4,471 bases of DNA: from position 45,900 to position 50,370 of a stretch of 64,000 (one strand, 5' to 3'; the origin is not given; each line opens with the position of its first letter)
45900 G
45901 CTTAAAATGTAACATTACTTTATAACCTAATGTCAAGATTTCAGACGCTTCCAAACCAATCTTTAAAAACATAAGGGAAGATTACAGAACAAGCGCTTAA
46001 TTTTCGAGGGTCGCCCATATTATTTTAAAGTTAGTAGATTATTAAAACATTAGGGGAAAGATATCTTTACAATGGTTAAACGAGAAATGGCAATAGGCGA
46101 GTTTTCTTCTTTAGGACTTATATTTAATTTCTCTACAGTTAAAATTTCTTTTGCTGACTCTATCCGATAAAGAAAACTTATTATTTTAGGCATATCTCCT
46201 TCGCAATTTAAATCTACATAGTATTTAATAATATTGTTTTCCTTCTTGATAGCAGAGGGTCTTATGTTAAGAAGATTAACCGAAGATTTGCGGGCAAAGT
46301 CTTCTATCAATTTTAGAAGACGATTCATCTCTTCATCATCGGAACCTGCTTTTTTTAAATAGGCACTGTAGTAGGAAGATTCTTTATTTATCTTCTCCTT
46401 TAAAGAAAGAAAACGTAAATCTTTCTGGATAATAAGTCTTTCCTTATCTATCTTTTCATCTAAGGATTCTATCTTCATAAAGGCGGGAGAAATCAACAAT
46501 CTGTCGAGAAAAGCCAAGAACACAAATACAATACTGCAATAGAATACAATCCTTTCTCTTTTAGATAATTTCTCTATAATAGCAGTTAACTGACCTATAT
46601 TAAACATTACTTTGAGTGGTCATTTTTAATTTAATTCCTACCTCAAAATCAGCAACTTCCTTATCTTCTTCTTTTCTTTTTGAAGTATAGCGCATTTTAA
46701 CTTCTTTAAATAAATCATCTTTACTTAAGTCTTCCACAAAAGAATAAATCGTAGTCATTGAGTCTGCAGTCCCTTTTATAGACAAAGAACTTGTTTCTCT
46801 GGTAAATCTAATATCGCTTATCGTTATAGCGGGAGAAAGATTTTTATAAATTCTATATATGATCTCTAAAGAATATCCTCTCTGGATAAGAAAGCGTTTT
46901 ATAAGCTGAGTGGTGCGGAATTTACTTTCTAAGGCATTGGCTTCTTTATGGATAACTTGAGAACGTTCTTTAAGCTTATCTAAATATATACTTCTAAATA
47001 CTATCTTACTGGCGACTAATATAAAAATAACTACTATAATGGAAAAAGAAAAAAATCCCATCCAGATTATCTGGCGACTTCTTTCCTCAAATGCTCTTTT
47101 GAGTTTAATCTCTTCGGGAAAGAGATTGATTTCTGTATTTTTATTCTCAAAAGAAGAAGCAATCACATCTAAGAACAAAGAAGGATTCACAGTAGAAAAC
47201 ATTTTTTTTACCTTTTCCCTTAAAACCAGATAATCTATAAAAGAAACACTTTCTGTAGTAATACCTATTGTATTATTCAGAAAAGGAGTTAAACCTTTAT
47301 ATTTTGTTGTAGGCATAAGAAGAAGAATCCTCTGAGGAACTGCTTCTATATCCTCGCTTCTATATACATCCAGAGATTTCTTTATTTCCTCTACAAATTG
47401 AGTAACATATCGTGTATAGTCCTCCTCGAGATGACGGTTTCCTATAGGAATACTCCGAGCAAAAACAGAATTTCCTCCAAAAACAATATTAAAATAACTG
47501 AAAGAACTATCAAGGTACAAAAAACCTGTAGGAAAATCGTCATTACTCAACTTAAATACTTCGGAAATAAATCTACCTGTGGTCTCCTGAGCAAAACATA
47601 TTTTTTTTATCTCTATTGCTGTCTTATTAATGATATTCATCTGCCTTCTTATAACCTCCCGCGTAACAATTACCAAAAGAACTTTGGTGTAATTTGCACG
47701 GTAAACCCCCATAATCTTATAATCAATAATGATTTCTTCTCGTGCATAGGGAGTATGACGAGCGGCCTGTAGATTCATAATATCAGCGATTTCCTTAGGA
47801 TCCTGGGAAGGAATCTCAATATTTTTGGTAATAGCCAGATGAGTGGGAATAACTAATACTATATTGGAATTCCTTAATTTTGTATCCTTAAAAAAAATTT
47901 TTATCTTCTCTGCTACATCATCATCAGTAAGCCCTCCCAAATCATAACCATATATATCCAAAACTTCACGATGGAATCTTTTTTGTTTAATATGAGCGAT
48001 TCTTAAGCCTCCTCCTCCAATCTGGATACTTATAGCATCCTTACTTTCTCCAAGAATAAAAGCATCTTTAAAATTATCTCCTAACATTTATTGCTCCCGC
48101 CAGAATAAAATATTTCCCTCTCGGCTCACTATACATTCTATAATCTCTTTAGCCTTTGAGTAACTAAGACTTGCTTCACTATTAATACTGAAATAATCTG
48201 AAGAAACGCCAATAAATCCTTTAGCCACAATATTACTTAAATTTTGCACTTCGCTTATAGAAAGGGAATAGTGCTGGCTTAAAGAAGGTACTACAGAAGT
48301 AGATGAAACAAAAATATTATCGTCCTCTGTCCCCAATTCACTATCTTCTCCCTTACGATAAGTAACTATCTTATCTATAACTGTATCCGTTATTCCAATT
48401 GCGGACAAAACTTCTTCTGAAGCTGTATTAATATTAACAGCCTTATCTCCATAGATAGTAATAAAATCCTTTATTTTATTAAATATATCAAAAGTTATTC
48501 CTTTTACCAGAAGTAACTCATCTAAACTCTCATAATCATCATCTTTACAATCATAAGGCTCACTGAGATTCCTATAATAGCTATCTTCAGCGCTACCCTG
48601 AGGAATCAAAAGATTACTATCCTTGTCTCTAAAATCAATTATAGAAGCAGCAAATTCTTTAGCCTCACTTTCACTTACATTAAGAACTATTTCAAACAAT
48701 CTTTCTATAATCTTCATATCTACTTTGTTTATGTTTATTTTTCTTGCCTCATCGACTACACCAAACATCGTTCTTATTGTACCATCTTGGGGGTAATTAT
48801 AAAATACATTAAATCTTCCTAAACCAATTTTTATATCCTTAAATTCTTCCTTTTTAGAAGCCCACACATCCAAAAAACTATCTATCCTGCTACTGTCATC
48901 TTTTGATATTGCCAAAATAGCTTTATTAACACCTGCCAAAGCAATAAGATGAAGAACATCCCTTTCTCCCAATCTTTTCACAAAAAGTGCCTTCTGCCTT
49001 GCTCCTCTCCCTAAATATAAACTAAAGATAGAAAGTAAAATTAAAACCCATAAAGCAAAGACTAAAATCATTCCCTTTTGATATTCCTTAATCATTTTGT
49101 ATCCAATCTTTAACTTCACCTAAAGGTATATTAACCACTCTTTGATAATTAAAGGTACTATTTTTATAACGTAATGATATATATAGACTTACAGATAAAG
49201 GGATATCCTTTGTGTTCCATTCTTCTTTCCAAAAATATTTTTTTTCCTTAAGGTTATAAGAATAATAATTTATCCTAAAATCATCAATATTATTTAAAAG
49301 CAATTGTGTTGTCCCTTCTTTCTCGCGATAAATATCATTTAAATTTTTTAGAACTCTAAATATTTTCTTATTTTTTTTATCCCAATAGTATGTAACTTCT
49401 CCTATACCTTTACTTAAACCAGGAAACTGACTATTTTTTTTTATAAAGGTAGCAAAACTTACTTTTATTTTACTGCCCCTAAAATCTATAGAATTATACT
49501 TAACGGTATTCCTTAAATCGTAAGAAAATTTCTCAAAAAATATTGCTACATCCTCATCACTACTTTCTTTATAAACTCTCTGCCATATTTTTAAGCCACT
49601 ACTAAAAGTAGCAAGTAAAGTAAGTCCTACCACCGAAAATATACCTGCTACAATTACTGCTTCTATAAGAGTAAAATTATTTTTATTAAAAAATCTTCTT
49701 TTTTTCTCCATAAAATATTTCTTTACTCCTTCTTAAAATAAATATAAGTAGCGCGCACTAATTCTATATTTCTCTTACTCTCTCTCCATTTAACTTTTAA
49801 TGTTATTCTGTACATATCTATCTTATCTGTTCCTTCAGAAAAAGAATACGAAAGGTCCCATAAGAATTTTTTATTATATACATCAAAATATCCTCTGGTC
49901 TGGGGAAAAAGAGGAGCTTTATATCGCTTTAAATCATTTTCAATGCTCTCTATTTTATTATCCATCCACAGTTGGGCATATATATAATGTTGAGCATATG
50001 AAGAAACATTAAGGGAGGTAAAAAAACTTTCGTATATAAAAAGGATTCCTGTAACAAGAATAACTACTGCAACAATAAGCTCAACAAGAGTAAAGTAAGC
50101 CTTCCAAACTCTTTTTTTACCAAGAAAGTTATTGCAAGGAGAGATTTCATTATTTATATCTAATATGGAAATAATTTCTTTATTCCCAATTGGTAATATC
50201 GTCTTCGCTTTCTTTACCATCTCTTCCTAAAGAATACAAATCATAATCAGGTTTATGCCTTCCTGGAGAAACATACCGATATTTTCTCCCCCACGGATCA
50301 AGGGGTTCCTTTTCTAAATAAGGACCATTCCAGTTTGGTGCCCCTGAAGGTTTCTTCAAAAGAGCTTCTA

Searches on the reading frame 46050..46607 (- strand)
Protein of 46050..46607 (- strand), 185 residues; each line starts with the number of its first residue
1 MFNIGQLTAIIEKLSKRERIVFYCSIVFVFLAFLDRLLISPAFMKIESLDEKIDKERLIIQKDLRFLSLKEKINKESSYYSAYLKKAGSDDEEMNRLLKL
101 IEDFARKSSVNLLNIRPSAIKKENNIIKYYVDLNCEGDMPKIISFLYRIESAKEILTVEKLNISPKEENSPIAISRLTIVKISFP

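Call 3: search_protein_families(library=pfam, proteins=[window:46050-46607:-], max_evalue=0.01)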
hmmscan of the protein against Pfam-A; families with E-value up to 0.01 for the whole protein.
window:46050-46607:- (185 aa): 2 families
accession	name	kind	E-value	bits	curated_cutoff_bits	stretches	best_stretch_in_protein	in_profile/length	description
PF10741.14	T2SSM_b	-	5.6e-07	29.9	21.7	1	90-166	12-88/111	Type II secretion system (T2SS), protein M subtype b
PF04350.18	PilO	-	8.5e-07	29.7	22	1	68-169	27-127/145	Pilus assembly protein, PilO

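Call 4: search_protein_families(library=ncbifam, proteins=[window:46050-46607:-], max_evalue=0.01)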
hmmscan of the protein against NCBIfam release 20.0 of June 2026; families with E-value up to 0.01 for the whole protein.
window:46050-46607:- (185 aa): 1 family
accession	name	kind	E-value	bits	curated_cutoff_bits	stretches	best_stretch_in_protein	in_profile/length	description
NF040576.1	T2SS_GspM_XpsM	equivalog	2.1e-08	34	60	1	27-168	8-155/180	type II secretion system protein GspM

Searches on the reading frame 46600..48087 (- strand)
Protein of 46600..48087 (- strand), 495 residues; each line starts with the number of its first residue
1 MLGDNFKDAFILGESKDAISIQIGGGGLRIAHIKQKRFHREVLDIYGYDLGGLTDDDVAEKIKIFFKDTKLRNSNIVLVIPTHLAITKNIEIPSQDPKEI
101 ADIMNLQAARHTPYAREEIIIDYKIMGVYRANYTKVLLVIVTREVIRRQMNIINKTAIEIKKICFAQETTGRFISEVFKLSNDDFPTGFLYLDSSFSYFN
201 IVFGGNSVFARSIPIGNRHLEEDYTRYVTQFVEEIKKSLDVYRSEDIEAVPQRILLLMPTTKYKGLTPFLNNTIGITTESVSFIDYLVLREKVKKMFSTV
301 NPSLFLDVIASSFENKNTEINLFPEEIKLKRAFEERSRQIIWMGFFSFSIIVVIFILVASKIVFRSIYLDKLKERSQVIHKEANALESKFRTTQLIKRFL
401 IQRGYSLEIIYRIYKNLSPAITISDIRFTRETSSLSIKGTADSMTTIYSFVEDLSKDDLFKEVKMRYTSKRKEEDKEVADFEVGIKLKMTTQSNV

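Call 3: search_protein_families(library=pfam, proteins=[window:46600-48087:-], max_evalue=0.01)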
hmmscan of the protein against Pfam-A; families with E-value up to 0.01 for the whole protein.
window:46600-48087:- (495 aa): 3 families
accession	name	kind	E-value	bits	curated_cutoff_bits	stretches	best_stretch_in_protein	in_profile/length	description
PF11104.14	PilM_2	-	4.7e-13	49.2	27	1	56-224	45-219/340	Type IV pilus assembly protein PilM;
PF05137.18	PilN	-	5e-06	26.9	22.8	1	422-486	15-77/78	Fimbrial assembly protein (PilN)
PF21981.2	RecX_HTH3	-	0.0026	18.3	26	1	394-413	28-47/48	RecX, third three-helix domain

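Call 4: search_protein_families(library=ncbifam, proteins=[window:46600-48087:-], max_evalue=0.01)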
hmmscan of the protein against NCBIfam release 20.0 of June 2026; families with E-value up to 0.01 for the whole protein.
window:46600-48087:- (495 aa): 3 families
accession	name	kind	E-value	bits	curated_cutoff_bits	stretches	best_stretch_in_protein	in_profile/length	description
TIGR01175.1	pilM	subfamily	1.6e-22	80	133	1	56-226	51-229/348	type IV pilus assembly protein PilM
NF045709.1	Amuc_1101_fam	equivalog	1.1e-14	54.2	650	2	67-216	63-208/608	Amuc_1101 family PilM-like pilus complex protein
NF001052.0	PRK00117.1-1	equivalog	0.0018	18.5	266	1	374-417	121-164/166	recombination regulator RecX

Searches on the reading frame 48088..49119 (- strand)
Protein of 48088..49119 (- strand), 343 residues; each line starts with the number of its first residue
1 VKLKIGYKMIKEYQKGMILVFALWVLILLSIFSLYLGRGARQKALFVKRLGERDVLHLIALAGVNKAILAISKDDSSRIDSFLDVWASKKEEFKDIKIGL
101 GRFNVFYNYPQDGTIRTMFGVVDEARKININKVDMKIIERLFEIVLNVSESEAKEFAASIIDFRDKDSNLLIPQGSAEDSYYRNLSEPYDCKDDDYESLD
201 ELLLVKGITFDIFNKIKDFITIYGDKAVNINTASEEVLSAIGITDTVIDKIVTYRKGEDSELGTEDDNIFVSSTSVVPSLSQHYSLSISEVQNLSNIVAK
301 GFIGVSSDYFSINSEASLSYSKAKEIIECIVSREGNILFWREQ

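Call 3: search_protein_families(library=pfam, proteins=[window:48088-49119:-], max_evalue=0.01)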
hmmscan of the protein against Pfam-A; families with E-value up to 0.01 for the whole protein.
window:48088-49119:- (343 aa): 2 families
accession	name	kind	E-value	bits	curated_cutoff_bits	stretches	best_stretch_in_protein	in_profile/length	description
PF21687.3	T2SSK_1st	-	1.1e-12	49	26.2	1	129-223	14-105/107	Type II secretion system (T2SS), protein K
PF12836.13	HHH_3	-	4.8e-09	36.6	27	1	227-256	5-35/65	Helix-hairpin-helix motif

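Call 4: search_protein_families(library=ncbifam, proteins=[window:48088-49119:-], max_evalue=0.01)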
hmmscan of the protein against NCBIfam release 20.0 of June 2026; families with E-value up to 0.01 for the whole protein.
window:48088-49119:- (343 aa): 3 families
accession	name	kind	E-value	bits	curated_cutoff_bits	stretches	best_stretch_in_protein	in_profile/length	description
NF037980.1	T2SS_GspK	equivalog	3.1e-22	79.5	130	1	14-320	1-285/307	type II secretion system minor pseudopilin GspK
TIGR01259.1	comE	subfamily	1.8e-05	24.7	152.35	0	194-222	92-120/120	comEA protein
TIGR00426.1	TIGR00426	subfamily_domain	0.0029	17.6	53.1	0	227-256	7-38/69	competence protein ComEA helix-hairpin-helix repeat region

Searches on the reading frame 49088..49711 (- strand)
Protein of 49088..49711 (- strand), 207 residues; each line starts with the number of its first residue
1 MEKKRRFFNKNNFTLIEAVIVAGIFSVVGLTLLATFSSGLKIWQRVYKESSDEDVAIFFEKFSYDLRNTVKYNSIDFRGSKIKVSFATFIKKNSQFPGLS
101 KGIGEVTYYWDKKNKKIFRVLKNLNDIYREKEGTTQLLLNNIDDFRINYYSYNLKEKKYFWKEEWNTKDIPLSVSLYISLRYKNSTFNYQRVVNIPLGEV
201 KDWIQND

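Call 3: search_protein_families(library=pfam, proteins=[window:49088-49711:-], max_evalue=0.01)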
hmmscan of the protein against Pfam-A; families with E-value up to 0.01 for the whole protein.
window:49088-49711:- (207 aa): 1 family
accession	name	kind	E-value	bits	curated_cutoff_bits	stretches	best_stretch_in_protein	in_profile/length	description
PF11612.13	T2SSJ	-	1.8e-05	25.5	28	1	105-181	59-131/140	Type II secretion system (T2SS), protein J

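Call 4: search_protein_families(library=ncbifam, proteins=[window:49088-49711:-], max_evalue=0.01)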
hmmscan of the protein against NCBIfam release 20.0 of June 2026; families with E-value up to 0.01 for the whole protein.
window:49088-49711:- (207 aa): 1 family
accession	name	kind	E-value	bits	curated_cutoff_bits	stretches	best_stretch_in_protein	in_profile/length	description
TIGR01711.1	gspJ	equivalog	0.0081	16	64.85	0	109-183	113-180/192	type II secretion system minor pseudopilin GspJ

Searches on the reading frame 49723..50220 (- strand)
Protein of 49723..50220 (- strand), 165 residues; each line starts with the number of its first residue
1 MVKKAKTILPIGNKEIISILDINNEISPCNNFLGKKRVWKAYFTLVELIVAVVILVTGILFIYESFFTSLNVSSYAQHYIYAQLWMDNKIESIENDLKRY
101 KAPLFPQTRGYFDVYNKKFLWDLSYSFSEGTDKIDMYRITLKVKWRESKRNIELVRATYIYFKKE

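Call 3: search_protein_families(library=pfam, proteins=[window:49723-50220:-], max_evalue=0.01)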
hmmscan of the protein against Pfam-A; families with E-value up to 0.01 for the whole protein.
window:49723-50220:- (165 aa): 0 families

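Call 4: search_protein_families(library=ncbifam, proteins=[window:49723-50220:-], max_evalue=0.01)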
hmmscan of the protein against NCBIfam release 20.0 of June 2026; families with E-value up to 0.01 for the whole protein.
window:49723-50220:- (165 aa): 1 family
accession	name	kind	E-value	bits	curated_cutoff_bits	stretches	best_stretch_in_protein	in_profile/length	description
TIGR01707.1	gspI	equivalog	0.00067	20.1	44.35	1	43-143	2-96/101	type II secretion system minor pseudopilin GspI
